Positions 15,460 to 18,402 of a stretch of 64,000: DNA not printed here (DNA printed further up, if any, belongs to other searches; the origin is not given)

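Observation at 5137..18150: Two convergent glycan-modification operons (GtrB-like GT2 + YfhO GT-C + GT2/GT4 + three methyltransferases) with an embedded propeller sensor kinase and LytTR regulator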

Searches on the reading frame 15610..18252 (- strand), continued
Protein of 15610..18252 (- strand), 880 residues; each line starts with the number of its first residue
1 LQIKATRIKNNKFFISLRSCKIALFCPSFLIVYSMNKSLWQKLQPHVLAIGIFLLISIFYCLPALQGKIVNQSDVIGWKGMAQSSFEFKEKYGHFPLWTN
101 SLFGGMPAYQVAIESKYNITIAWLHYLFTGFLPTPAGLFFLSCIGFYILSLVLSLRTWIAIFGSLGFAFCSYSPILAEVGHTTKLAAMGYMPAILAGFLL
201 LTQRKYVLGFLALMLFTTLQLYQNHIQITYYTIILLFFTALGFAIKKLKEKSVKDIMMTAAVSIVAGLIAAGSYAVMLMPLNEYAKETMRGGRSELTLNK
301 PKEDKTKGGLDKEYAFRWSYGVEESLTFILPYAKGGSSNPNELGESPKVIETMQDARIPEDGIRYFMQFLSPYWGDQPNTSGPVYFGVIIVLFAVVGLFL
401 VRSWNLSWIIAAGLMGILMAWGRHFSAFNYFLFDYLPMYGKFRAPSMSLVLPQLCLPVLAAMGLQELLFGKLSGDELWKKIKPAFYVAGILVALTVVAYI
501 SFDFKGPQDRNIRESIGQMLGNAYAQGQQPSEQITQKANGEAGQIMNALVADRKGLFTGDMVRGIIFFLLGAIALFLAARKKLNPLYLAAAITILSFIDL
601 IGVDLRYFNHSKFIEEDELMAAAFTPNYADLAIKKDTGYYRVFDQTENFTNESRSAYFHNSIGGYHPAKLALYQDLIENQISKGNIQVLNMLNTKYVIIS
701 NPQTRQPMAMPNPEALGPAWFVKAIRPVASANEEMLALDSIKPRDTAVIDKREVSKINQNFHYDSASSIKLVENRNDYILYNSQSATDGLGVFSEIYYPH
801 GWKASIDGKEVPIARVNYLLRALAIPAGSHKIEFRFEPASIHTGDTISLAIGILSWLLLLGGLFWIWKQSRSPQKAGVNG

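Call 38: predict_structure(alignment_id=A1)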
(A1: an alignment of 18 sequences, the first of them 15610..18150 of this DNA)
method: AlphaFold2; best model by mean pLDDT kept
length: 846 residues; sequences in the alignment: 18
mean_pLDDT: 78.3   pTM: 0.79
mean pLDDT of the five models: 78.3, 72.5, 72.2, 70.5, 67.1
residues with pLDDT >= 90: 249; 70-90: 390; 50-70: 135; < 50: 72
segments of 3 or more residues with pLDDT < 50: 70-77, 256-267, 283-304, 340-349, 405-407, 631-635, 840-846
pLDDT, mean of each block of 10 residues (from residue 1): 71 92 84 70 72 79 62 48 78 88 91 96 95 83 66 92 95 94 88 83 94 92 93 89 71 51 47 55 40 37 52 80 74 64 41 86 92 93 73 68 52 77 95 90 88 83 74 75 79 77 87 85 76 90 87 93 77 62 75 81 77 58 65 54 76 86 83 84 90 84 87 89 84 90 90 92 76 93 89 95 81 89 93 75 34
secondary structure, 60 per line:
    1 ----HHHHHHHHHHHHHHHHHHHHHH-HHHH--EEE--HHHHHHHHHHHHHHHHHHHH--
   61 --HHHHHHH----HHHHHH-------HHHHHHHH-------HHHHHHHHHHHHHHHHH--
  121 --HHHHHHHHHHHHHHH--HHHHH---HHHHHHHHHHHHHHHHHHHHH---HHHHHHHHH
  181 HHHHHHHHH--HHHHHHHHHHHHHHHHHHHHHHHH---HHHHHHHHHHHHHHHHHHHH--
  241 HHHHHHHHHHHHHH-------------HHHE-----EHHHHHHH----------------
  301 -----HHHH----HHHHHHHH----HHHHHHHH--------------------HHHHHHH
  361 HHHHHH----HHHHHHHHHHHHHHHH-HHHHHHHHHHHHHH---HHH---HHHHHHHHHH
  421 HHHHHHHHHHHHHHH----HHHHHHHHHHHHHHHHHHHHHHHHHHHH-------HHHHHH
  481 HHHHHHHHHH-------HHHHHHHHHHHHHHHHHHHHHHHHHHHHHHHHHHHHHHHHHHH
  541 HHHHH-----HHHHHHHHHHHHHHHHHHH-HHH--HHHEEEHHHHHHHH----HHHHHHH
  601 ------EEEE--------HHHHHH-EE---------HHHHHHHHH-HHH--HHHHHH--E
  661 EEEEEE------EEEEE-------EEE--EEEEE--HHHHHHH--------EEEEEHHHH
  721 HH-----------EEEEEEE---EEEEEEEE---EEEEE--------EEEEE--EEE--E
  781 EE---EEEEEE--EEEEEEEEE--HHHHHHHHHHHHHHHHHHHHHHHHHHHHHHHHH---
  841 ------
elements in order (helices of 4 or more, strands of 3 or more residues): H5-26 H28-31 E34-36 H39-58 H63-69 H74-79 H87-94 H102-118 H123-137 H140-144 H148-168 H172-189 H192-215 H219-238 H241-254 H278-284 H306-309 H314-321 H326-333 H354-366 H371-386 H388-401 H411-435 H440-467 H475-490 H498-545 H551-569 E579-581 H582-589 H594-600 E607-610 H619-624 H637-645 H652-657 E660-666 E673-677 E685-687 E690-694 H697-703 E712-716 H717-722 E734-740 E744-751 E755-759 E768-772 E775-777 E780-782 E786-791 E794-802 H805-837

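Call 42: find_encoding_contigs(protein=P0075, flank=10000, max_places=2)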
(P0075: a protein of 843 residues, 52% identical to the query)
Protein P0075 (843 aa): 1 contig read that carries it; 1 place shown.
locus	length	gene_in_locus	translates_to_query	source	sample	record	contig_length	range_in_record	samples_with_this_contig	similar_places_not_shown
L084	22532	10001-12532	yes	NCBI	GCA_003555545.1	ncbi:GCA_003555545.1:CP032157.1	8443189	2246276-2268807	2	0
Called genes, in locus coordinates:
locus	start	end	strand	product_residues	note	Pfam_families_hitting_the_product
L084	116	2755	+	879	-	PF00133:tRNA-synt_1, PF09334:tRNA-synt_1g (weak), PF13603:tRNA-synt_1_2, PF08264:Anticodon_1, PF10458:Val_tRNA-synt_C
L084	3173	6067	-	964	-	-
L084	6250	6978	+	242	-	PF13367:PrsW-protease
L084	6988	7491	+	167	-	PF00583:Acetyltransf_1, PF13673:Acetyltransf_10, PF13508:Acetyltransf_7, PF08445:FR47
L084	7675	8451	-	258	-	PF02592:Vut_1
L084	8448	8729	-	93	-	-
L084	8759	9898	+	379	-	PF13439:Glyco_transf_4, PF13579:Glyco_trans_4_4, PF13692:Glyco_trans_1_4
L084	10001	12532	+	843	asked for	PF09586:YfhO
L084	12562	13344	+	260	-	PF00535:Glycos_transf_2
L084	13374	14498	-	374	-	-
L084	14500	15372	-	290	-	PF01370:Epimerase, PF04321:RmlD_sub_bind, PF16363:GDP_Man_Dehyd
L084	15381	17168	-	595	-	-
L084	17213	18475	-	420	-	PF08421:Methyltransf_13, PF13489:Methyltransf_23, PF08242:Methyltransf_12 (faint), PF08484:Methyltransf_14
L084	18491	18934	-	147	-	PF14063:DUF4254 (faint)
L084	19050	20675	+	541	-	-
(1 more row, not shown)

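Call 43: find_encoding_contigs(protein=P0008, flank=10000, max_places=2)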
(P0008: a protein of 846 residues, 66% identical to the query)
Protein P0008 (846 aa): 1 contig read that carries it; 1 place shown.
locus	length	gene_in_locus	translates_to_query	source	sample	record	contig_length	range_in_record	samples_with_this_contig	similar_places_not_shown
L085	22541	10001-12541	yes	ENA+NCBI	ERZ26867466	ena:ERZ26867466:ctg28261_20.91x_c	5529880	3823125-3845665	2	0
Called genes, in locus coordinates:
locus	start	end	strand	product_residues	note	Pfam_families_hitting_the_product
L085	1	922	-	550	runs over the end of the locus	PF00343:Phosphorylase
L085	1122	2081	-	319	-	-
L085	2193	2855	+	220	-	PF01325:Fe_dep_repress, PF02742:Fe_dep_repr_C, PF04023:FeoA (weak)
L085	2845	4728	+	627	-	PF01566:Nramp, PF00582:Usp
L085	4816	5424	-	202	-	PF00027:cNMP_binding (weak)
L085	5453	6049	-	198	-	PF00027:cNMP_binding (weak)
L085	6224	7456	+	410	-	PF00180:Iso_dh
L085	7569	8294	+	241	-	PF13367:PrsW-protease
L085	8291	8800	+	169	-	PF00583:Acetyltransf_1, PF13673:Acetyltransf_10, PF13508:Acetyltransf_7, PF14542:Acetyltransf_CG (weak), PF08445:FR47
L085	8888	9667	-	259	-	PF02592:Vut_1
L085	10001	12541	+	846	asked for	PF09586:YfhO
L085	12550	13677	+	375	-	PF13439:Glyco_transf_4, PF13579:Glyco_trans_4_4, PF00534:Glycos_transf_1, PF13692:Glyco_trans_1_4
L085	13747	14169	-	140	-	-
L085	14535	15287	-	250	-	PF00072:Response_reg, PF04397:LytTR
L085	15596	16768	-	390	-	PF03576:Peptidase_S58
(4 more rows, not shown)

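Call 53: search_protein_families(library=pfam, proteins=[L013:20492-21988:+, L065:13647-14837:+, L031:17642-18760:-, L040:12599-13291:+, L006:13631-14401:+, L044:6814-7644:-, L021:19874-20581:-, L061:16695-17429:-, L061:14567-15568:-, L015:8761-9828:+], max_evalue=0.001)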
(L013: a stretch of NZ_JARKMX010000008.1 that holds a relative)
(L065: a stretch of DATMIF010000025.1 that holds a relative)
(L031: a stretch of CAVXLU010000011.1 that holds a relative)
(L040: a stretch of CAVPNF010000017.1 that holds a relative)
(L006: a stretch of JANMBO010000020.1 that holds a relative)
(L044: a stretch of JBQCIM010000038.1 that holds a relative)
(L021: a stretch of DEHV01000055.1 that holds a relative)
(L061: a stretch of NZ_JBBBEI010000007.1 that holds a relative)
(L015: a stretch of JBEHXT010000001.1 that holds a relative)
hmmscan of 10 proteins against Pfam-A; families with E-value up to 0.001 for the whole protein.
L013:20492-21988:+ (498 aa): 0 families

L065:13647-14837:+ (396 aa): 2 families
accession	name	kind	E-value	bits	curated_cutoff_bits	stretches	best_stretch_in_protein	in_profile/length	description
PF00534.26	Glycos_transf_1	-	1.3e-15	57.8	26.4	1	222-370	16-166/172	Glycosyl transferases group 1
PF13692.12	Glyco_trans_1_4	-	4.2e-14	53.4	27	1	223-349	3-133/142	Glycosyl transferases group 1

L031:17642-18760:- (372 aa): 0 families

L040:12599-13291:+ (230 aa): 0 families

L006:13631-14401:+ (256 aa): 6 families
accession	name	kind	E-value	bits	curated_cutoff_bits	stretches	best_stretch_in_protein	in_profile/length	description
PF13489.12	Methyltransf_23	-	6.1e-13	49.3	27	1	42-204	19-162/164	Methyltransferase domain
PF13649.12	Methyltransf_25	-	1.5e-09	38.8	27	1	51-139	3-97/97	Methyltransferase domain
PF08241.18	Methyltransf_11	-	2.3e-09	38.2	21.2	1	51-142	2-94/95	Methyltransferase domain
PF08242.18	Methyltransf_12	-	9.4e-08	33.1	30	1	50-140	1-97/98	Methyltransferase domain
PF13847.12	Methyltransf_31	-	2.8e-07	30.8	27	1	45-147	3-113/145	Methyltransferase domain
PF02353.26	CMAS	-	3.8e-06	26.9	27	1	50-135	67-152/273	Mycolic acid cyclopropane synthetase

L044:6814-7644:- (276 aa): 1 family
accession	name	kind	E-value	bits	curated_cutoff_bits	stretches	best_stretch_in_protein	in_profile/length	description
PF05050.19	Methyltransf_21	-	4.7e-15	56.6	22.7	1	87-238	1-171/173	Methyltransferase FkbM domain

L021:19874-20581:- (235 aa): 1 family
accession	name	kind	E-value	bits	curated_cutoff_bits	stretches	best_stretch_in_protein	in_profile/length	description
PF05050.19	Methyltransf_21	-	1.1e-17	65.2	22.7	1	48-221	1-172/173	Methyltransferase FkbM domain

L061:16695-17429:- (244 aa): 2 families
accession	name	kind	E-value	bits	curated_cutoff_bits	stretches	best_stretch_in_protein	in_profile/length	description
PF04989.18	RMNT_CmcI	-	5e-97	324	23.2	1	40-243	2-206/206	Rhamnosyl O-methyltransferase/CmcI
PF13578.12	Methyltransf_24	-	7.5e-11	43.3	26.3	1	75-182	1-102/105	Methyltransferase domain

L061:14567-15568:- (333 aa): 4 families
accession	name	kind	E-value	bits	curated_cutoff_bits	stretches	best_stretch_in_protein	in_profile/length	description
PF00535.33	Glycos_transf_2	-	3.4e-16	60.1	23.3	1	5-162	1-160/168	Glycosyl transferase family 2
PF13641.12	Glyco_tranf_2_3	-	1.5e-08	35.4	27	1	4-199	3-204/230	Glycosyltransferase like family 2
PF13632.12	Glyco_trans_2_3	-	7.3e-05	23.1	27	1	83-220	1-129/198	Glycosyl transferase family group 2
PF10111.15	Glyco_tranf_2_2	-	0.00021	21.3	27.3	1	5-231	1-232/276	Glycosyltransferase like family 2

L015:8761-9828:+ (355 aa): 4 families
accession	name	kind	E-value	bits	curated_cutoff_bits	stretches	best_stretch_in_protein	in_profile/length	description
PF16363.11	GDP_Man_Dehyd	-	2.9e-148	494.2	27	1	5-343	1-332/332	GDP-mannose 4,6 dehydratase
PF01370.27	Epimerase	-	3.1e-78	263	20.9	1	4-249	1-239/240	NAD dependent epimerase/dehydratase family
PF04321.23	RmlD_sub_bind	-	6e-09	35.8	27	1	4-163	3-133/287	RmlD substrate binding domain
PF02719.21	Polysacc_synt_2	-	0.00037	20.2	20.2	1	5-115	2-115/293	Polysaccharide biosynthesis protein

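Call 81: search_protein_families(library=ncbifam, proteins=[L013:20492-21988:+, L054:6313-7821:-], max_evalue=1)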
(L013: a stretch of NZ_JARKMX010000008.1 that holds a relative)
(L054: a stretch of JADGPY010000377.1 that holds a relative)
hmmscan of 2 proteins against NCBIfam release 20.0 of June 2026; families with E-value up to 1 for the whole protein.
L013:20492-21988:+ (498 aa): 0 families

L054:6313-7821:- (502 aa): 1 family
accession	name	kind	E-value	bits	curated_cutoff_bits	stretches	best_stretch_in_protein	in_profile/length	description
NF009365.1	PRK12722.1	equivalog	0.12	12.1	216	1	44-97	71-124/170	flagellar transcriptional regulator FlhC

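Call 82: search_protein_families(library=pfam, proteins=[L013:20492-21988:+, L054:6313-7821:-, L058:19580-21070:+], max_evalue=10)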
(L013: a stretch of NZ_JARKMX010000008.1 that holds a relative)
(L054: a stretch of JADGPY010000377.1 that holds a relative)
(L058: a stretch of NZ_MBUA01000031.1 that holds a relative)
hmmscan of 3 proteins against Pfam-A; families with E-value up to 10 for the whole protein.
L013:20492-21988:+ (498 aa): 0 families

L054:6313-7821:- (502 aa): 2 families
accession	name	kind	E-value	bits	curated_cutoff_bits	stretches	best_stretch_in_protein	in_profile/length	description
PF01554.23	MatE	-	3.9e-05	23.9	24.9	1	238-392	7-161/161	MatE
PF13440.11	Polysacc_synt_3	-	0.11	12.1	23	1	35-296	5-248/293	Polysaccharide biosynthesis protein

L058:19580-21070:+ (496 aa): 1 family
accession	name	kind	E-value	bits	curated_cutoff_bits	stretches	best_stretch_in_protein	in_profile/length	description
PF01943.22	Polysacc_synt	-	2.7e-07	30.7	28.2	1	23-290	19-273/274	Polysaccharide biosynthesis protein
